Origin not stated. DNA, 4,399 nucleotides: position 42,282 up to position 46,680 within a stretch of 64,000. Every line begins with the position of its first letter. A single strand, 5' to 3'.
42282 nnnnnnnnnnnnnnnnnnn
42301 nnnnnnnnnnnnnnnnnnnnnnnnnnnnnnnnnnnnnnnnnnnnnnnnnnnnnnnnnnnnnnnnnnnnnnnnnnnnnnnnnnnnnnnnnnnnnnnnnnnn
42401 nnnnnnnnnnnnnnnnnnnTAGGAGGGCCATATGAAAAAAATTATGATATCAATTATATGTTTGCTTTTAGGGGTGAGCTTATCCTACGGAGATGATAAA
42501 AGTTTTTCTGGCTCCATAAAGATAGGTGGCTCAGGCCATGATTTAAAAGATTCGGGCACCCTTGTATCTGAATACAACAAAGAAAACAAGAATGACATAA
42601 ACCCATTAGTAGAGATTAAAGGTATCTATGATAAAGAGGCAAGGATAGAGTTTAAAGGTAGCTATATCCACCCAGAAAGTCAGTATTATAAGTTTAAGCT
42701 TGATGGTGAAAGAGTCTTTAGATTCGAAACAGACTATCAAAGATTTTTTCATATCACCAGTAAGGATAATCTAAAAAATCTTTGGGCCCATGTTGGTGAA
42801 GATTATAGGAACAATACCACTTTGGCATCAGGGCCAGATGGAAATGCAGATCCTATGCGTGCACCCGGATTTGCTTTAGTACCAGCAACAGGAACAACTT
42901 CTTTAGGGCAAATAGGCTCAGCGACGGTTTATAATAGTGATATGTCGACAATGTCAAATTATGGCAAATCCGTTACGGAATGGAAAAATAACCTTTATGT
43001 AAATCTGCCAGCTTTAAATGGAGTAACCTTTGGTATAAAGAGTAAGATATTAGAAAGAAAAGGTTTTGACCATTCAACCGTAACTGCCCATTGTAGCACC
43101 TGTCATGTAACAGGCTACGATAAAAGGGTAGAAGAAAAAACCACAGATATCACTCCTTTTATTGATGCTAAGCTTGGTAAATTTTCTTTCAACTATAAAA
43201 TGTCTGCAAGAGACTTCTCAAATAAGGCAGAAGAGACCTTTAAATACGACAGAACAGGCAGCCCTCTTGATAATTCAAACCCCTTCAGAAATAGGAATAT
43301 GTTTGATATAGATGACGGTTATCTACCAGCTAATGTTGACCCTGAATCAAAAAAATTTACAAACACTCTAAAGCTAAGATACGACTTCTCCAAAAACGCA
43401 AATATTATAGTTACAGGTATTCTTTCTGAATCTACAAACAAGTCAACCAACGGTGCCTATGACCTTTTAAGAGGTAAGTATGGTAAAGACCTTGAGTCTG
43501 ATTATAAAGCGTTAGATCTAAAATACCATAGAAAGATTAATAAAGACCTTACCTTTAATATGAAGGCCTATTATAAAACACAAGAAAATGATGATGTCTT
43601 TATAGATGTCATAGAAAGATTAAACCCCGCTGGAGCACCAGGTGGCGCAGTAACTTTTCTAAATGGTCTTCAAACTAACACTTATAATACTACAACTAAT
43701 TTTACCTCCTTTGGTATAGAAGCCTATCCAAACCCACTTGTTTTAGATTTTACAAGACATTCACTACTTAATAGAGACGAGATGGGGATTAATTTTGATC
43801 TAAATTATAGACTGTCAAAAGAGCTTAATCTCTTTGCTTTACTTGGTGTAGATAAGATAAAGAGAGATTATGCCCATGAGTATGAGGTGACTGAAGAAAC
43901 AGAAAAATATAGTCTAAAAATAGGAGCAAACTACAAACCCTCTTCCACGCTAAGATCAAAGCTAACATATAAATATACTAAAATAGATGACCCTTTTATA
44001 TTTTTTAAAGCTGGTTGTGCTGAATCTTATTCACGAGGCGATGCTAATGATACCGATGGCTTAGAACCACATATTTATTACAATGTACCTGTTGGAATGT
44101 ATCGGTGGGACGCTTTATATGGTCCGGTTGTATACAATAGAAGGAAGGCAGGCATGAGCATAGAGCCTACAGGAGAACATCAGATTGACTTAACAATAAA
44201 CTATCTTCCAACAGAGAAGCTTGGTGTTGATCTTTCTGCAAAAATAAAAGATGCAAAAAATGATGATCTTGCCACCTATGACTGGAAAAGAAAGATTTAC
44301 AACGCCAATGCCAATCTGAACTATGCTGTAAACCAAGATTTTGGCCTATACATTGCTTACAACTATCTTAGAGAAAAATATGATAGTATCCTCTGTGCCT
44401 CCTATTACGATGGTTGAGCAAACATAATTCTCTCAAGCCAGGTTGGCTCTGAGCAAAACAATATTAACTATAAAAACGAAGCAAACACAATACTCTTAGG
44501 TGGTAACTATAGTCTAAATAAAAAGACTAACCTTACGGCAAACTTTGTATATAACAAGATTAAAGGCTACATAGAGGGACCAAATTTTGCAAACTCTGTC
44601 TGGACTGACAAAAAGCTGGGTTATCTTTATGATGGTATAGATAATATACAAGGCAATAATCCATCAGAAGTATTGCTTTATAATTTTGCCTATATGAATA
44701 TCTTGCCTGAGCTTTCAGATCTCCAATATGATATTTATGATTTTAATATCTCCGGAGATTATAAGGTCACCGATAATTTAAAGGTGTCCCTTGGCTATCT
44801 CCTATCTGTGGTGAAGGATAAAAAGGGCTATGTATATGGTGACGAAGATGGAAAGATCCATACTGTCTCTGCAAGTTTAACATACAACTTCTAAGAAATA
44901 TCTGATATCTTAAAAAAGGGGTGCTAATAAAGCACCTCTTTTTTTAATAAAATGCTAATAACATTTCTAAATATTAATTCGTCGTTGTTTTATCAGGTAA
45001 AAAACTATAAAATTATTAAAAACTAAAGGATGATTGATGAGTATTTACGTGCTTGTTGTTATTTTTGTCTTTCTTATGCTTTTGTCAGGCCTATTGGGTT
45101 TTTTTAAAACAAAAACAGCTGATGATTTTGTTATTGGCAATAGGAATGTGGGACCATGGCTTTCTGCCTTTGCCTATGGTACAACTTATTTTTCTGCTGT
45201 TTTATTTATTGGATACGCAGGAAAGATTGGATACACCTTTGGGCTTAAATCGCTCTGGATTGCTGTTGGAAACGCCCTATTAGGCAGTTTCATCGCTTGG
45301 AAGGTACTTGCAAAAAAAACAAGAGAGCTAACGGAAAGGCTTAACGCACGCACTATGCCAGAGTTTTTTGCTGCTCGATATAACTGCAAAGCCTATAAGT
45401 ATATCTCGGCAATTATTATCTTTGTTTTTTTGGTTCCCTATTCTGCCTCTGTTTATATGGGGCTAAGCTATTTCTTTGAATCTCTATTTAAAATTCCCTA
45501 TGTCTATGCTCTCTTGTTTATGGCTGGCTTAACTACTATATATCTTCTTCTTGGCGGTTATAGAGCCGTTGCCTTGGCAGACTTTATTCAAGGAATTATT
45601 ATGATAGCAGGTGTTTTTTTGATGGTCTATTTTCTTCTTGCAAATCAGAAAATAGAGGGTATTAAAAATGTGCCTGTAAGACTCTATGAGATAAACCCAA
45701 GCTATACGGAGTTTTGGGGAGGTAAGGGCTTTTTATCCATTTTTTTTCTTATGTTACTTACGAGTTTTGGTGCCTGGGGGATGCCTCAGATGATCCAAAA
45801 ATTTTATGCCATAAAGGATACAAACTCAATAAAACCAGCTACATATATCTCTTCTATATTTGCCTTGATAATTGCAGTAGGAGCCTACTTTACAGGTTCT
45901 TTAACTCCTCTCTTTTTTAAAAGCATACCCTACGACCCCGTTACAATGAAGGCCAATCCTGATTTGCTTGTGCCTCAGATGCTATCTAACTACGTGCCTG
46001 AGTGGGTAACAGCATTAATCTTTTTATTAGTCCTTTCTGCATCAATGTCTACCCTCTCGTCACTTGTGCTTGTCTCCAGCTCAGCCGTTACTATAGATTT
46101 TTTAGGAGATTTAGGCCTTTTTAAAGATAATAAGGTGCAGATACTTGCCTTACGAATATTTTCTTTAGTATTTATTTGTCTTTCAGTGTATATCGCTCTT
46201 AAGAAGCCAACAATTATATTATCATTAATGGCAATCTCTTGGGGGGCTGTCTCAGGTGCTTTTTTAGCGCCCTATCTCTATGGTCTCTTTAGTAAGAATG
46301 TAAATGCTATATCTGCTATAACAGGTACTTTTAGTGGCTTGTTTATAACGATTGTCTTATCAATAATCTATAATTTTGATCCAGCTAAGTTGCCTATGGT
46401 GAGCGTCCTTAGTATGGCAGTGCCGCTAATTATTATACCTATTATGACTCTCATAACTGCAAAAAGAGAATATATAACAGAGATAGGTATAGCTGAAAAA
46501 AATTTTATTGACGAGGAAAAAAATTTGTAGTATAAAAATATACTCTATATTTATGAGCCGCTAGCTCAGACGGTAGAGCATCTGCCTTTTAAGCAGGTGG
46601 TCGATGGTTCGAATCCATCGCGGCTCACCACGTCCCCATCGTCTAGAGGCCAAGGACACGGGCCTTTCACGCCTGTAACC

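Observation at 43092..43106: A CxxCH haem-binding motif inside the putative outer-membrane barrel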

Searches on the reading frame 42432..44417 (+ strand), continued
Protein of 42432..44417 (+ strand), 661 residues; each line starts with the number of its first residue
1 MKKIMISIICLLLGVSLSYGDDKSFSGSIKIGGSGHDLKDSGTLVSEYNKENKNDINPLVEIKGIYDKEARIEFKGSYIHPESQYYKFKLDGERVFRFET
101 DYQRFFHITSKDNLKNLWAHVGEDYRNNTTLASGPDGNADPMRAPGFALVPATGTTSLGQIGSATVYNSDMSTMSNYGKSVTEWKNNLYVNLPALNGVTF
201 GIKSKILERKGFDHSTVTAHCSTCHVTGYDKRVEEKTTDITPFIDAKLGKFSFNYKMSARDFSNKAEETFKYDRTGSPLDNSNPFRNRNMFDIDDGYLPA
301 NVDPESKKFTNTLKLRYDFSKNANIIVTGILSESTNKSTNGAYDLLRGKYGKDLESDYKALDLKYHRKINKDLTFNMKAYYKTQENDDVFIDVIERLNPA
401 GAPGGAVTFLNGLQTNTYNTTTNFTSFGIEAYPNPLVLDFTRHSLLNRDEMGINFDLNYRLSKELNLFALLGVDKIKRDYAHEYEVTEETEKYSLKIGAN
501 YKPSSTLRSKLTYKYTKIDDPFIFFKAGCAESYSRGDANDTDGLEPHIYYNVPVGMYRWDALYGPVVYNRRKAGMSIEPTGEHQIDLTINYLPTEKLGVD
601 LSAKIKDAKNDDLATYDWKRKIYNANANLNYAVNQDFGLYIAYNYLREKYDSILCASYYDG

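Call 69: search_solved_structures(query=A3, max_evalue=10, show_alignments=2)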
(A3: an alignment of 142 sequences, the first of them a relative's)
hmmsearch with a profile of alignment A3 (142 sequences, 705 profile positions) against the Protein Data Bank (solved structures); distinct sequences matched with E-value up to 10: 1.
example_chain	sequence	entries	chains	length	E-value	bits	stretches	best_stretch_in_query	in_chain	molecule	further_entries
6r2q_B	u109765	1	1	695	1.1e-13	54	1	199-688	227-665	Uncharacterized protein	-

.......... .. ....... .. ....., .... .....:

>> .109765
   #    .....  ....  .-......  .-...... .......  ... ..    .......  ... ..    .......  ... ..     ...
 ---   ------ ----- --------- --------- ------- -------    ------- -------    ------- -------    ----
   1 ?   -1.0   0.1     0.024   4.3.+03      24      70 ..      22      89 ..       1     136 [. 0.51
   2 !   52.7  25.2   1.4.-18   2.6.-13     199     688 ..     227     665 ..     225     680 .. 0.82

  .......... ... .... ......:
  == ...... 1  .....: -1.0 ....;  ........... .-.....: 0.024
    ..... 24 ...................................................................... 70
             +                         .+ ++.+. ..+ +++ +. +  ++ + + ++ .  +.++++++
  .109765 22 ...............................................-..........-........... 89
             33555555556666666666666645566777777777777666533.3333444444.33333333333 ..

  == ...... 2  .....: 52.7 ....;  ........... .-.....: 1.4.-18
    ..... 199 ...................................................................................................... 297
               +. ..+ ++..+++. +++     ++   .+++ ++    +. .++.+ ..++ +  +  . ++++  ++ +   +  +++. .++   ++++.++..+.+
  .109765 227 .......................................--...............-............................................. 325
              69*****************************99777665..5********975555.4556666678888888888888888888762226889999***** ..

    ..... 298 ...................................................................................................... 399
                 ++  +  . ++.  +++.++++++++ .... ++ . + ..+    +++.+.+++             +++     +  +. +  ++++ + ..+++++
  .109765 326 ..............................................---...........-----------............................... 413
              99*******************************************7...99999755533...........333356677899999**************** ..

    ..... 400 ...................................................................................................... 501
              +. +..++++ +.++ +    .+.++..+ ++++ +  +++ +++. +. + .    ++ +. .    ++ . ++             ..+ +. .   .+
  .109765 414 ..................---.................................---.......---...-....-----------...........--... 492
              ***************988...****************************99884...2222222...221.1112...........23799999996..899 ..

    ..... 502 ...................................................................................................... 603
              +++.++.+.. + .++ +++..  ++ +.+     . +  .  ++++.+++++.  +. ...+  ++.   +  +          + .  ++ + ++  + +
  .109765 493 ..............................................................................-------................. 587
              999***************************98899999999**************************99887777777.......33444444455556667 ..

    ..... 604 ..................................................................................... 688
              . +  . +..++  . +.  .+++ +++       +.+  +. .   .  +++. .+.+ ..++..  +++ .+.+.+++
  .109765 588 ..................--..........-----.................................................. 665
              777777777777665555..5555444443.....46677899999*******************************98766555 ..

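Call 88: predict_structure(alignment_id=A5)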
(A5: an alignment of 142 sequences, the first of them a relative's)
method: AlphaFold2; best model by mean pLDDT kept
length: 723 residues; sequences in the alignment: 142
mean_pLDDT: 89.9   pTM: 0.87
mean pLDDT of the five models: 89.9, 88.8, 88.6, 88.5, 87.8
residues with pLDDT >= 90: 528; 70-90: 115; 50-70: 51; < 50: 29
segments of 3 or more residues with pLDDT < 50: 20-25, 578-590, 645-653
pLDDT, mean of each block of 10 residues (from residue 1): 74 64 57 98 94 93 98 97 98 98 98 96 82 84 97 99 98 99 90 91 99 98 99 98 87 87 91 98 98 98 98 99 98 99 96 92 89 94 98 98 99 97 99 98 98 91 74 72 86 96 98 98 91 85 98 98 97 63 40 78 98 98 98 71 47 51 82 98 98 94 67 98 97
secondary structure, 60 per line:
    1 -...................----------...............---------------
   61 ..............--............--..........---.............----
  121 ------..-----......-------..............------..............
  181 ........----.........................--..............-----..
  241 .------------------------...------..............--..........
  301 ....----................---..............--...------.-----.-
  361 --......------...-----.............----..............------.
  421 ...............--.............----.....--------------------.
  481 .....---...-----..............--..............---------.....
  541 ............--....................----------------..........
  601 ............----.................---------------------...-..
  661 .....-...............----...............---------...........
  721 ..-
elements in order (helices of 4 or more, strands of 3 or more residues): H2-20 E31-45 E61-74 E77-88 E91-100 E104-116 E134-139 E147-160 E167-188 E193-217 E220-233 E239-241 E266-268 E275-288 E291-304 E309-324 E328-341 E344-346 H363-368 E375-377 E383-395 E400-413 E420-435 E438-450 E455-459 H480-485 E489-491 E497-510 E513-526 E536-552 E555-574 E591-612 E617-633 H659-665 E667-681 E686-700 E710-722

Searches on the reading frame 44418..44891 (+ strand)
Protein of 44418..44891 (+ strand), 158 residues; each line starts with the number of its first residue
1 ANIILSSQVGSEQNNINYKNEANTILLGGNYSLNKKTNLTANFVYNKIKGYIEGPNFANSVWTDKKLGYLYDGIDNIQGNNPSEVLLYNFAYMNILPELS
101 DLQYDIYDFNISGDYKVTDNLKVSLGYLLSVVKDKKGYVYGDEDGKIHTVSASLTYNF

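Call 16: search_protein_families(library=ncbifam, proteins=[window:44418-44891:+], max_evalue=1)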
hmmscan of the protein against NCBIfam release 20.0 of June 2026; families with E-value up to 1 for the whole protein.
window:44418-44891:+ (158 aa): 1 family
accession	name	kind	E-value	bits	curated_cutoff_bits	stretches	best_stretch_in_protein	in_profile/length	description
TIGR03509.1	OMP_MtrB_PioB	subfamily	0.00086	17.9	240.05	1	98-143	585-629/662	MtrB/PioB family decaheme-associated outer membrane protein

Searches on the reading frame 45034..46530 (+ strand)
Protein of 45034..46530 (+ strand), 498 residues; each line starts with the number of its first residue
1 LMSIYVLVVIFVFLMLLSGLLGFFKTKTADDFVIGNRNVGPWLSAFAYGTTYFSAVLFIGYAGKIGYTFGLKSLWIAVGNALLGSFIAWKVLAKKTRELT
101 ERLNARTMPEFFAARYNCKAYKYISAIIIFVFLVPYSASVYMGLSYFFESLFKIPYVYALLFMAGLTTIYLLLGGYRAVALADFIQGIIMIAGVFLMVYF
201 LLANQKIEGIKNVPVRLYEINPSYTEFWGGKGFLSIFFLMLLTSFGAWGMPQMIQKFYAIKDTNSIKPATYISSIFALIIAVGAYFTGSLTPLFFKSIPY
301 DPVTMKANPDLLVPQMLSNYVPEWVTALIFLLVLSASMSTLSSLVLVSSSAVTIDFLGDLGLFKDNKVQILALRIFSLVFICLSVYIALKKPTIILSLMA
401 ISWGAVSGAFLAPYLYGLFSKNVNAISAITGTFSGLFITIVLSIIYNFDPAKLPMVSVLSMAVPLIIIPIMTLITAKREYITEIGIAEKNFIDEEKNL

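Call 67: search_protein_families(library=ncbifam, proteins=[window:45034-46530:+], max_evalue=0.00001)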
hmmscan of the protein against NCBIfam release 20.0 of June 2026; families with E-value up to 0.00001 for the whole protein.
window:45034-46530:+ (498 aa): 8 families
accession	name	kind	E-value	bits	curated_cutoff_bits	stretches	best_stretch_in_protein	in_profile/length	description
TIGR02121.1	Na_Pro_sym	equivalog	2.1e-65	221.3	515.5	1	3-475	2-464/488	sodium/proline symporter PutP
TIGR00813.1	sss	superfamily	4.2e-51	174.3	184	1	32-433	1-409/411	sodium/solute symporter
TIGR02119.1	panF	equivalog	3.8e-47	161.4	328.05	1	6-472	5-465/471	sodium/pantothenate symporter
NF011948.0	PRK15419.1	equivalog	1.3e-41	143.1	955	1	4-442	7-444/502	sodium/proline symporter PutP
TIGR03648.1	Na_symport_lg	subfamily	4.1e-25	88.2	320.75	2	320-447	357-485/547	VC_2705 family sodium/solute symporter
NF007790.0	PRK10484.1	equivalog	1.7e-12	47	401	1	7-480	5-489/527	solute:sodium symporter family transporter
NF006903.2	PRK09395.1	subfamily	1.7e-07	30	750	1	6-445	39-481/552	cation/acetate symporter ActP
NF058657.1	MncbAcdTpMctC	equivalog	3.3e-06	25.8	670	1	5-445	10-455/527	monocarboxylic acid transporter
